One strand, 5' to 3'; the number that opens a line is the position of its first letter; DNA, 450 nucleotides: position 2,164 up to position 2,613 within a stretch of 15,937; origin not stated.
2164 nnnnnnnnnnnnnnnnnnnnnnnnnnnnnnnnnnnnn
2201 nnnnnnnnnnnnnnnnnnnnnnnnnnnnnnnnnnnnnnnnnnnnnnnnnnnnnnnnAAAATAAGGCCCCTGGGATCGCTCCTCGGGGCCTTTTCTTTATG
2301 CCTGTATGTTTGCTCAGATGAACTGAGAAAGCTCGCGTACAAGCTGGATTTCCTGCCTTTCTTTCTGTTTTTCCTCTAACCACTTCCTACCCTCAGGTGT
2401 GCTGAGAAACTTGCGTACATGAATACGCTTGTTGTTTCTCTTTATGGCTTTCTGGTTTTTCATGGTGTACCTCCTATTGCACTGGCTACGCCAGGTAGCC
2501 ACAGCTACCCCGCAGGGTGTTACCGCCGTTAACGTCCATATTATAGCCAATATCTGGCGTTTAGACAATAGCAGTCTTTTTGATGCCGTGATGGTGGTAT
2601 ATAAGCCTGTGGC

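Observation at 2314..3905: Post-capsid unit: 53-aa HTH protein, 275-aa acidic unknown and a separately promoted 49-aa basic protein, bracketed by terminators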

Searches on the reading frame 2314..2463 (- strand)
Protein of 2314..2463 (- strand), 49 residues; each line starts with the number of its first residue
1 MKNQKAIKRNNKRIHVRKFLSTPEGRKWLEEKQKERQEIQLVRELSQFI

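Call 5: search_protein_families(library=pfam, proteins=[window:2314-2463:-], max_evalue=0.1)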
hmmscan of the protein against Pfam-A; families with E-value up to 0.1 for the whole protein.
window:2314-2463:- (49 aa): 0 families

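Call 6: search_protein_families(library=phrogs, proteins=[window:2314-2463:-], max_evalue=0.01)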
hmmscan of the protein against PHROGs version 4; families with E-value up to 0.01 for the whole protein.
window:2314-2463:- (49 aa): 0 families

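Call 112: search_protein_families(library=padloc, proteins=[window:2314-2463:-], max_evalue=0.01)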
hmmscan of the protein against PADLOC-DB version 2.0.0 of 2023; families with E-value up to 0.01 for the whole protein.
window:2314-2463:- (49 aa): 0 families

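Call 125: search_protein_families(library=ncbifam, proteins=[window:2314-2463:-], max_evalue=0.01)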
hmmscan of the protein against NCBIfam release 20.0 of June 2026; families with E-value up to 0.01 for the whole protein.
window:2314-2463:- (49 aa): 0 families
